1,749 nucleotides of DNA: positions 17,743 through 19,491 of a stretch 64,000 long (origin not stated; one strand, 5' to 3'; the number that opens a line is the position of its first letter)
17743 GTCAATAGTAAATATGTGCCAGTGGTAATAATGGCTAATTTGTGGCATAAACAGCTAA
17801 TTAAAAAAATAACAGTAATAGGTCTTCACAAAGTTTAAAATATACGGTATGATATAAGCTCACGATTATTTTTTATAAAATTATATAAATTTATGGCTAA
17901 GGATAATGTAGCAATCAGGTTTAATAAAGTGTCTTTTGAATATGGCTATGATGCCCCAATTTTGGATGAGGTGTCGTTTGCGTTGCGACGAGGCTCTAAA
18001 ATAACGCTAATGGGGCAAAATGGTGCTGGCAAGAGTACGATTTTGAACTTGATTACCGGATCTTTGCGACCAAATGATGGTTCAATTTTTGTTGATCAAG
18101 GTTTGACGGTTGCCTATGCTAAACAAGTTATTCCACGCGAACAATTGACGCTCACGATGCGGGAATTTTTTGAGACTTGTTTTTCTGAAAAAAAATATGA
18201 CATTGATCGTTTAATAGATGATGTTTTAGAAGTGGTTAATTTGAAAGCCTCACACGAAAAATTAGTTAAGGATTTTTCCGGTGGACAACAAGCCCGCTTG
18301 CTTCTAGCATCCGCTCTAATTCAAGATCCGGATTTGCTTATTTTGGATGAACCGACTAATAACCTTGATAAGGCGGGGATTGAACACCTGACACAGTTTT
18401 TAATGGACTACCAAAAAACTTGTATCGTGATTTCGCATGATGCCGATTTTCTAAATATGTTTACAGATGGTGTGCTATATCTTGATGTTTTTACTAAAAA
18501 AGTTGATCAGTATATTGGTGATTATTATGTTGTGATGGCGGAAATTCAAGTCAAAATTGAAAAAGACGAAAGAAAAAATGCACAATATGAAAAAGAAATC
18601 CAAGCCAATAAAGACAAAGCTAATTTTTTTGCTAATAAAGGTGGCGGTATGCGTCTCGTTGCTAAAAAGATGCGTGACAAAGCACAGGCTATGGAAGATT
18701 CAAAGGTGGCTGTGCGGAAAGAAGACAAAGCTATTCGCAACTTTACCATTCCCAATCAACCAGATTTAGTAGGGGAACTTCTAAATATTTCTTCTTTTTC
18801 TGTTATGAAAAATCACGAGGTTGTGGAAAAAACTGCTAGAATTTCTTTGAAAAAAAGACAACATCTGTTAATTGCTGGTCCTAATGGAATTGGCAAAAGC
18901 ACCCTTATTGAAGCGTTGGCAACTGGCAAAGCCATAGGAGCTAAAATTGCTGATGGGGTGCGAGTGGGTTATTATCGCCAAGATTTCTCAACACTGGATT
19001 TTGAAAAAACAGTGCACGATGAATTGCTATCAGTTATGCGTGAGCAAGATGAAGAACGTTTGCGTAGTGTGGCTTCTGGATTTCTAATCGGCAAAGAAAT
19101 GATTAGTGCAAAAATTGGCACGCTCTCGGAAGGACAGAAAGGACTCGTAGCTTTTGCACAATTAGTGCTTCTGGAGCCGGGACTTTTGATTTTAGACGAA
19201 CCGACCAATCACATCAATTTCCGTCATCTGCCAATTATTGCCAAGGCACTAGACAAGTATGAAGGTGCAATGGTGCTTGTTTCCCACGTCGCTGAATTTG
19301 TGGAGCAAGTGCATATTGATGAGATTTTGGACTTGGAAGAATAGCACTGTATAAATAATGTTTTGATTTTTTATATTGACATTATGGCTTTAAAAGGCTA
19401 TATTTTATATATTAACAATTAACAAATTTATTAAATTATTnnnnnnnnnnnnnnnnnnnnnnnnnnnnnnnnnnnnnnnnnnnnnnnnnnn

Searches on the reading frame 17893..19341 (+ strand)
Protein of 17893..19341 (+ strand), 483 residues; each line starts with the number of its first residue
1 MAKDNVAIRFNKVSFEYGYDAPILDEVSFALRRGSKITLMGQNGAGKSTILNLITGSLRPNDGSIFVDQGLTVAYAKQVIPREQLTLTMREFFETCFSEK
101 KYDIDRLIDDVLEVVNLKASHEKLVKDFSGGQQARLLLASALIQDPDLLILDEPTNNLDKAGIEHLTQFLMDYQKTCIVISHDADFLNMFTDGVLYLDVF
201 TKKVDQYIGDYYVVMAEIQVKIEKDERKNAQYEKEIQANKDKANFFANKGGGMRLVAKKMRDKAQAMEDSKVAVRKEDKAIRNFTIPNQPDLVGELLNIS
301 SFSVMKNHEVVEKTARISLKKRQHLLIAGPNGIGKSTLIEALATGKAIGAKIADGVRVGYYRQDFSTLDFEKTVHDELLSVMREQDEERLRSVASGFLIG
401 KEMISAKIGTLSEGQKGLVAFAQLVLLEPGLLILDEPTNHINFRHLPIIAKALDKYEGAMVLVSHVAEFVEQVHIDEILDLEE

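Call 17: search_protein_families(library=pfam, proteins=[window:17893-19341:+], max_evalue=0.001)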
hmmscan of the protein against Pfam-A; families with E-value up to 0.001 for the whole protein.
window:17893-19341:+ (483 aa): 23 families
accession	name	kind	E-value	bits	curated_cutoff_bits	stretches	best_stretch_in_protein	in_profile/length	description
PF00005.33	ABC_tran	-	1e-45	156.2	25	2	24-156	1-137/137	ABC transporter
PF13304.12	AAA_21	-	8.7e-16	59.3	27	1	126-184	236-300/304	AAA domain, putative AbiEii toxin, Type IV TA system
PF13555.12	AAA_29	-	1.4e-10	41.2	27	1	313-344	14-44/61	P-loop containing region of AAA domain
PF02463.25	SMC_N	-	1e-09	38.6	40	0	38-189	28-204/220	RecF/RecN/SMC N terminal domain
PF03193.22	RsgA_GTPase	-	6.3e-09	36.3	30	0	27-60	100-132/174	RsgA GTPase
PF13401.12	AAA_22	-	6.1e-08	33.5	27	0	37-171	8-109/130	AAA domain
PF13476.12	AAA_23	-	7.3e-08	33.7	27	1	323-344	20-41/201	AAA domain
PF13191.12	AAA_16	-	1e-07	33.1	32.6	0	323-347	25-51/167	AAA ATPase domain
PF20720.3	nSTAND3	-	1.6e-07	31.6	27.2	0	314-344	9-39/155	Novel STAND NTPase 3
PF01926.29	MMR_HSR1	-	1.9e-05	25.2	21.9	0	36-57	1-22/113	50S ribosome-binding GTPase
PF19263.5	DUF5906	-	9.6e-05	23.4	27.6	0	328-388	2-67/114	Family of unknown function (DUF5906)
PF25201.1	nSTAND6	-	0.00012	22.6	27.7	0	315-350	11-46/148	Novel STAND NTPase 6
PF13238.12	AAA_18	-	0.00016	22.6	29.4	0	326-385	2-63/128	AAA domain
PF13479.12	AAA_24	-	0.00018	21.9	27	0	323-346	3-24/195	AAA domain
PF06414.18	Zeta_toxin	-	0.0002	21.3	22.3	0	39-69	21-51/199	Zeta toxin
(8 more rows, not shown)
